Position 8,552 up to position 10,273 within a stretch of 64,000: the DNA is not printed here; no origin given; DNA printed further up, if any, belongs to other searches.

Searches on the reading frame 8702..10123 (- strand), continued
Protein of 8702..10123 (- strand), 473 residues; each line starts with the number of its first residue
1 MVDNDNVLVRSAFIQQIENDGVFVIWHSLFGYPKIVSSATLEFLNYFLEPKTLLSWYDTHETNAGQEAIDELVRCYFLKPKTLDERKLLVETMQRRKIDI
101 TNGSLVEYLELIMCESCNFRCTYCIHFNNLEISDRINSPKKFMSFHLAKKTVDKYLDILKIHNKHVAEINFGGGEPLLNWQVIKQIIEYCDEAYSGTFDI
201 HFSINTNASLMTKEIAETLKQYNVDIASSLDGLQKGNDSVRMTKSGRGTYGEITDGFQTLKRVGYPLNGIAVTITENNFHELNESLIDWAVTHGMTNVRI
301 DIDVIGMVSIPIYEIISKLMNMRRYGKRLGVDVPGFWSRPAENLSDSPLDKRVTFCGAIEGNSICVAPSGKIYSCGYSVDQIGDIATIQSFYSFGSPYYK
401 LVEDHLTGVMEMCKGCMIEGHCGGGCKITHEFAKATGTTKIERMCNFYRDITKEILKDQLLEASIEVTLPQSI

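Call 50: search_protein_representatives(protein=window:8702-10123:-)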
Query: 473 residues. Proteins with E-value up to 0.001 (for the whole library): 18018; up to 1e-10: 4791; up to 1e-30: 266. The best 150 are listed.
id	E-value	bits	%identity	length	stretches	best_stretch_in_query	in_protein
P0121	1.2e-159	548.3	52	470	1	5-463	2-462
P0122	3.4e-138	477.6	48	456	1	3-460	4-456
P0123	1.3e-137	475.7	46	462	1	6-460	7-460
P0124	2.0e-128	445.3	45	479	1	10-463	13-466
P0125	6.1e-126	437.2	43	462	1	6-462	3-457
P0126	3.1e-122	425.0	43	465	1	9-461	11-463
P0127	1.8e-118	412.6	42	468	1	1-461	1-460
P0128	4.1e-115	401.5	42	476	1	9-457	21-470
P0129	7.8e-115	400.6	43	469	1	4-461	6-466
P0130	7.0e-113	394.1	41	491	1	5-457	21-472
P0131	4.6e-111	388.1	43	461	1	13-461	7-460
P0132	2.0e-108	379.4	42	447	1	6-458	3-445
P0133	4.2e-107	375.1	38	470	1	7-463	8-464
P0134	1.1e-100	353.9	47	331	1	143-457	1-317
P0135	9.1e-95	334.4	37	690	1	25-462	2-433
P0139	2.8e-84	299.9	36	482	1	8-460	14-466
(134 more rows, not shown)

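Call 52: find_encoding_contigs(protein=P0121, flank=2500, max_places=3)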
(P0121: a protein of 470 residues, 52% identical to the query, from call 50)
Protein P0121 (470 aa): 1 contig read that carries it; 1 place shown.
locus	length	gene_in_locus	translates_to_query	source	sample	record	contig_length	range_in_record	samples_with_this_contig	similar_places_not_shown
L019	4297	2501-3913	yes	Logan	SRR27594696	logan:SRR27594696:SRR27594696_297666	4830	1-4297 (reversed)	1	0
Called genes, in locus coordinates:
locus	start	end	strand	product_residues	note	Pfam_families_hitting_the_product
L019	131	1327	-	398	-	-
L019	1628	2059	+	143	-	-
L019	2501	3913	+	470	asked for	PF04055:Radical_SAM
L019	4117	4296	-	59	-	?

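Call 54: find_related_loci(query=A2, collection=metagenome_contigs, flank=2500)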
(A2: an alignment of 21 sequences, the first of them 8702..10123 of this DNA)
Query A2 (473 aa) in metagenome_contigs; peptide patterns used: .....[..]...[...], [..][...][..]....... (x = any residue, [..] = any of these).
274 stretches matched a pattern; 186 encode a relative of the query (tblastn E <= 1e-3); the best 80 are kept; 80 distinct loci.
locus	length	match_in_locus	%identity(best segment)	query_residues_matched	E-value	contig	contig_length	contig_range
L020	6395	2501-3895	63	1-465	0e+0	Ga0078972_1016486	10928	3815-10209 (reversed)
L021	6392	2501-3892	63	1-464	0e+0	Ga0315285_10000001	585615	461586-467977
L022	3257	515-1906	63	1-464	0e+0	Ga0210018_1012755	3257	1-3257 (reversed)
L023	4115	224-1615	63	1-464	0e+0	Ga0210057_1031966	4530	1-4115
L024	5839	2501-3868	63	9-464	0e+0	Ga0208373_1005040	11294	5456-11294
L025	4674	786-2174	63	3-465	0e+0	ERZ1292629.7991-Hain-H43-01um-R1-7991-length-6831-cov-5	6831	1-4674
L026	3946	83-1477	63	1-464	0e+0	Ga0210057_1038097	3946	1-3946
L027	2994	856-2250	63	10-473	0e+0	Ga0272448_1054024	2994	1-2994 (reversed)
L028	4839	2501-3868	64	9-464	0e+0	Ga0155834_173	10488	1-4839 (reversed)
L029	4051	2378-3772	63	1-464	0e+0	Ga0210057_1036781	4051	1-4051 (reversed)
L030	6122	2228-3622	63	1-464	0e+0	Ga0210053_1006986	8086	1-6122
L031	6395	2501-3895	62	1-464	0e+0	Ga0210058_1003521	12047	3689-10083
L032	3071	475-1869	63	1-464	0e+0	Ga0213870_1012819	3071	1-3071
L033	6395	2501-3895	62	1-464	0e+0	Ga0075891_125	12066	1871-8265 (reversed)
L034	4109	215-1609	62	1-464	0e+0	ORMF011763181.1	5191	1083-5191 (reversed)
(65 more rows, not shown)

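Call 80: search_solved_structures(query=window:8702-10123:-, max_evalue=0.00001, show_alignments=5)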
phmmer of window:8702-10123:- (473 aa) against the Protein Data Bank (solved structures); distinct sequences matched with E-value up to 0.00001: 5.
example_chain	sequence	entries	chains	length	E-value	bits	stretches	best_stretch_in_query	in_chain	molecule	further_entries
8vpo_A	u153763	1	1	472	2.7e-34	121.8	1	5-454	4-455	Radical SAM core domain-containing protein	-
5wgg_A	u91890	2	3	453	8.2e-18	67.4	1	99-436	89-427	Radical SAM domain protein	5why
9gm3_A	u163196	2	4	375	7.7e-09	37.9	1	113-269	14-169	ChlB radical SAM domain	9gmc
4k36_A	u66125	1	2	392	1.9e-06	30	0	115-283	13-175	Anaerobic sulfatase-maturating enzyme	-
4k37_A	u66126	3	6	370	2e-06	29.9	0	115-283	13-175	Anaerobic sulfatase-maturating enzyme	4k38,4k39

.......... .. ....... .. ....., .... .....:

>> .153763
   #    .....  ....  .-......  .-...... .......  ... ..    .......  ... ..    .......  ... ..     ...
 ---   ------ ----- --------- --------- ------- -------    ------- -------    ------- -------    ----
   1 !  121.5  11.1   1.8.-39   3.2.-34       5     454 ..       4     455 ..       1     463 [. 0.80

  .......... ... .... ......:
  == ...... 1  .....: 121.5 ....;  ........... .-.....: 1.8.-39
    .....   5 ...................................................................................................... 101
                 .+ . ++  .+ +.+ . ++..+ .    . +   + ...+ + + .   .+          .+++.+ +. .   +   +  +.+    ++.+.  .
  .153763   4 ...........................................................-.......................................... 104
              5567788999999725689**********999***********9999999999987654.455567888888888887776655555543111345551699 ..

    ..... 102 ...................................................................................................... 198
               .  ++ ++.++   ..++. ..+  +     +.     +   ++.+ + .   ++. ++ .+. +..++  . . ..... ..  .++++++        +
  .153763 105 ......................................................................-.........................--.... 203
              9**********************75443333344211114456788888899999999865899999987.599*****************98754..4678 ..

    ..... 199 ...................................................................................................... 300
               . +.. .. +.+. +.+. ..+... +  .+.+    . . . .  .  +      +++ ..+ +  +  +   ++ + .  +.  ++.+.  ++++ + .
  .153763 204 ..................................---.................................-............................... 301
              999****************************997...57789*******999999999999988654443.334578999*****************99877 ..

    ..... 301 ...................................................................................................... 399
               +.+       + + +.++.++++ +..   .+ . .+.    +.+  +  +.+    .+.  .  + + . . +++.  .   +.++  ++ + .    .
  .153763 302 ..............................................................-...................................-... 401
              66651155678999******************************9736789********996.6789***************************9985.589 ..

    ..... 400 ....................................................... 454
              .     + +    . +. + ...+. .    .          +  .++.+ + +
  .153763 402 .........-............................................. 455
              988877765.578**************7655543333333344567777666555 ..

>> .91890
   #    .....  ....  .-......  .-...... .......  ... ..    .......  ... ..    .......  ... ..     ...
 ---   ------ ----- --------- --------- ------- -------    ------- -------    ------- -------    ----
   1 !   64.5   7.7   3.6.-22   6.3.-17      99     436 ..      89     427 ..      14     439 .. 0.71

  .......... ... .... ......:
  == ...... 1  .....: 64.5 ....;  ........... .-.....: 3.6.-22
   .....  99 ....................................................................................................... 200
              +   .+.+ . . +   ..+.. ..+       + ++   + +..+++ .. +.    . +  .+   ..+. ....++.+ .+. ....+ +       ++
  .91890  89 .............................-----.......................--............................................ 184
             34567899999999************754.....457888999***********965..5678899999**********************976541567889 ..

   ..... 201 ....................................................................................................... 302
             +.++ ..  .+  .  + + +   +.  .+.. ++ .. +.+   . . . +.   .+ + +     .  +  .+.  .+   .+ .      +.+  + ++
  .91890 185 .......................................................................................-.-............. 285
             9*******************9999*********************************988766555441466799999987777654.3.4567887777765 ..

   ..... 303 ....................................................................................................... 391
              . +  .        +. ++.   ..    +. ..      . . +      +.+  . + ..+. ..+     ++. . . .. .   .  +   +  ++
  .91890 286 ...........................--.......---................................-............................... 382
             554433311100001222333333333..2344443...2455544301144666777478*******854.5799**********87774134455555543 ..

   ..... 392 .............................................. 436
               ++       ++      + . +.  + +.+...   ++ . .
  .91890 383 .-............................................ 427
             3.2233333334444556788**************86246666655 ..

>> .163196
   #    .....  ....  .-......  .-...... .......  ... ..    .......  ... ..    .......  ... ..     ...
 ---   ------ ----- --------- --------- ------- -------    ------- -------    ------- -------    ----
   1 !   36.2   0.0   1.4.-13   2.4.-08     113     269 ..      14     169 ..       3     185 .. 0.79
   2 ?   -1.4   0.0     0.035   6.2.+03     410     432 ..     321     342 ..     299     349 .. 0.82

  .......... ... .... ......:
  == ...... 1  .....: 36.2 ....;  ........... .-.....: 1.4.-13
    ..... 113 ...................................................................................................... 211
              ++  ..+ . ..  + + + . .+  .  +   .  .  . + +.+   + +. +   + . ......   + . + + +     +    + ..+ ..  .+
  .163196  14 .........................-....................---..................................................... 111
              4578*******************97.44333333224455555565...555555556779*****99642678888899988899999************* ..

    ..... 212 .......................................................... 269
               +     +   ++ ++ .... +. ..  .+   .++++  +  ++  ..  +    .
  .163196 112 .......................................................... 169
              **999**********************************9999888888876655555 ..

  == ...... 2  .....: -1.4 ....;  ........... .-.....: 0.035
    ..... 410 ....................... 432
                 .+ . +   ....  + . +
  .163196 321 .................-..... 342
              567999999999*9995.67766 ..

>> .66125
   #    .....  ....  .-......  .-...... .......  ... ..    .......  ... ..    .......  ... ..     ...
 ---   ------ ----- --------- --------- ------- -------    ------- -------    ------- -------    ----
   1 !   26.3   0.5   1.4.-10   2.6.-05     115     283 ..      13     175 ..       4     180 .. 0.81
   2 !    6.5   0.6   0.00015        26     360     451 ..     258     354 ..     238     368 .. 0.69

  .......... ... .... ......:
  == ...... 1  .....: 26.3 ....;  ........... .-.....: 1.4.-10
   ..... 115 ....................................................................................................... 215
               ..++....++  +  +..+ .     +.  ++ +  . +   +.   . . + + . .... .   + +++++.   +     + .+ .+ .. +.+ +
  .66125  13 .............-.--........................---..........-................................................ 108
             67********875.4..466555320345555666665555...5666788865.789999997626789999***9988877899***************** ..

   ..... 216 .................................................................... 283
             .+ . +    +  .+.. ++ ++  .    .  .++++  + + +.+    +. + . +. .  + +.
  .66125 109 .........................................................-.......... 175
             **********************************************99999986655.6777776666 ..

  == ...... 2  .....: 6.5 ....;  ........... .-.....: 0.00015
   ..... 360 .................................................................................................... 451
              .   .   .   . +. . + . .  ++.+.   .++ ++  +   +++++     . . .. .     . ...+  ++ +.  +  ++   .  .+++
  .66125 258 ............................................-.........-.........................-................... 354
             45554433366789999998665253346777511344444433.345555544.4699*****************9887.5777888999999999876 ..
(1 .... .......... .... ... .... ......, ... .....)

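Call 87: find_related_loci(query=A2, collection=viral_contigs, flank=3000)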
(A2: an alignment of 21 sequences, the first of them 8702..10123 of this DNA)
Query A2 (473 aa) in viral_contigs; peptide patterns used: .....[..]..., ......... (x = any residue, [..] = any of these).
49 stretches matched a pattern, but none encodes a relative of the query by tblastn (E <= 1e-3).

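Call 92: find_encoding_contigs(protein=P0122, flank=2000, max_places=2)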
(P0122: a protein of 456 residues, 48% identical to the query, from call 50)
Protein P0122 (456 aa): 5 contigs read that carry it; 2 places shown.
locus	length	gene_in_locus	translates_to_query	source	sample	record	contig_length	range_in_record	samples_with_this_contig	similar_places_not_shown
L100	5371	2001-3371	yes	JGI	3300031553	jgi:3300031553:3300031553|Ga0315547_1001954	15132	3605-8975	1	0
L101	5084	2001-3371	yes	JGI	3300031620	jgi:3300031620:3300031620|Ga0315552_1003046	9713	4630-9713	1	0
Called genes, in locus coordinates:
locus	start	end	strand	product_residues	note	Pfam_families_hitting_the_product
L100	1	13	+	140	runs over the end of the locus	PF00293:NUDIX, PF14815:NUDIX_4 (weak), PF22327:Nudt16-like (weak)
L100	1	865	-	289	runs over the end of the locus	PF01256:Carb_kinase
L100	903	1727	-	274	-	PF13207:AAA_17 (weak), PF13238:AAA_18 (weak)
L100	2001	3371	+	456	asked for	PF04055:Radical_SAM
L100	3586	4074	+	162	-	PF13302:Acetyltransf_3, PF00583:Acetyltransf_1, PF13673:Acetyltransf_10, PF13508:Acetyltransf_7, PF08445:FR47 (weak)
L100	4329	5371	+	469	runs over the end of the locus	PF05402:PqqD (weak), PF04055:Radical_SAM, PF13353:Fer4_12 (weak)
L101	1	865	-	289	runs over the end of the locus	PF01256:Carb_kinase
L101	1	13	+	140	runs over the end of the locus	PF00293:NUDIX, PF14815:NUDIX_4 (weak), PF22327:Nudt16-like (weak)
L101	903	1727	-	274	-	PF13207:AAA_17 (weak), PF13238:AAA_18 (weak)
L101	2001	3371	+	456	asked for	PF04055:Radical_SAM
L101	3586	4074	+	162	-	PF13302:Acetyltransf_3, PF00583:Acetyltransf_1, PF13673:Acetyltransf_10, PF13508:Acetyltransf_7, PF08445:FR47 (weak)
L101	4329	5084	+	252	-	?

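Call 93: find_encoding_contigs(protein=P0124, flank=2000, max_places=2)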
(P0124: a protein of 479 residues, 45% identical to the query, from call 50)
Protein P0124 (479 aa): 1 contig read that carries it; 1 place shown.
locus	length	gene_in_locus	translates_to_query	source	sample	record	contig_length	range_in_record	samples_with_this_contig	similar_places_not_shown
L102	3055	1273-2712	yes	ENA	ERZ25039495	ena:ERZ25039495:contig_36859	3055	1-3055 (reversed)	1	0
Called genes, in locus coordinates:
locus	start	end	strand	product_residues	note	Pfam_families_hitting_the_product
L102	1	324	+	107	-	?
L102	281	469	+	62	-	-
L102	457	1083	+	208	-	-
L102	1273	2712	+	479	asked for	PF04055:Radical_SAM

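Call 94: find_encoding_contigs(protein=P0127, flank=2000, max_places=2)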
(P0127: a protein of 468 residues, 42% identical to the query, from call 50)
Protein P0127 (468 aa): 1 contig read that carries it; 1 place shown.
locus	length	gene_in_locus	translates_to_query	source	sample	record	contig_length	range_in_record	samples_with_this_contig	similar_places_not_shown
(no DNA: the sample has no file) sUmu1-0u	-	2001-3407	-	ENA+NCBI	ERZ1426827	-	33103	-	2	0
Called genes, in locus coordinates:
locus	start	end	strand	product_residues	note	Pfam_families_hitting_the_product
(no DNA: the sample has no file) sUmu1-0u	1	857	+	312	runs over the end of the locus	PF04545:Sigma70_r4 (weak), PF05066:HARE-HTH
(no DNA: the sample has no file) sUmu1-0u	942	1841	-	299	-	PF01180:DHO_dh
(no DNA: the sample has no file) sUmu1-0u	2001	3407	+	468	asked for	PF04055:Radical_SAM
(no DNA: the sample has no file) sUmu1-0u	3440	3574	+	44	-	-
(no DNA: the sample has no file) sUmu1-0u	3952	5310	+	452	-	-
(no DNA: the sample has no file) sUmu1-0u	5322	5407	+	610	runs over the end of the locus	PF01935:DUF87, PF10412:TrwB_AAD_bind, PF12696:TraG-D_C (weak), PF23477:zf_Tbcl_2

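Call 95: find_encoding_contigs(protein=P0133, flank=2000, max_places=2)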
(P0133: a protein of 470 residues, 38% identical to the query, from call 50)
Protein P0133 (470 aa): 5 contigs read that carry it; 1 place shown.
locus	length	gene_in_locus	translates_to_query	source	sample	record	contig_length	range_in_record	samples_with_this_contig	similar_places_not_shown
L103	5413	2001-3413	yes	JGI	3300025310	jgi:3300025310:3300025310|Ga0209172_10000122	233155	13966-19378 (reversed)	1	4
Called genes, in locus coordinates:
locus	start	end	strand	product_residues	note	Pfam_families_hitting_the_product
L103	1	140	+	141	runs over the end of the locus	PF03946:Ribosomal_L11_N, PF00298:Ribosomal_L11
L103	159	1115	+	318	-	PF18920:DUF5671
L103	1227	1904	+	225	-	PF00687:Ribosomal_L1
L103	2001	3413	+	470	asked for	PF04055:Radical_SAM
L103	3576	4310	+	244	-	-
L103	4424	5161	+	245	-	PF00265:TK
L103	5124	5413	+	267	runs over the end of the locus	PF13191:AAA_16 (weak), PF01712:dNK (weak), PF02223:Thymidylate_kin, PF13521:AAA_28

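Call 96: find_encoding_contigs(protein=P0139, flank=2000, max_places=2)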
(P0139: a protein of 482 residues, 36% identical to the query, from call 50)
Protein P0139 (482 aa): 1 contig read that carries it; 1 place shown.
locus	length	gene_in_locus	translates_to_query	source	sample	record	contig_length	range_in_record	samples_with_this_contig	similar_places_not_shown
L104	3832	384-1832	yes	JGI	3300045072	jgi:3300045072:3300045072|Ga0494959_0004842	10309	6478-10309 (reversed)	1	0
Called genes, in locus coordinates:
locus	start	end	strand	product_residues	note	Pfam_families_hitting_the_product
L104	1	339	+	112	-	?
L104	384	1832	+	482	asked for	PF04055:Radical_SAM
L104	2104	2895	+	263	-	PF13847:Methyltransf_31 (weak), PF08242:Methyltransf_12, PF13649:Methyltransf_25 (weak)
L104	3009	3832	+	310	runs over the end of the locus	-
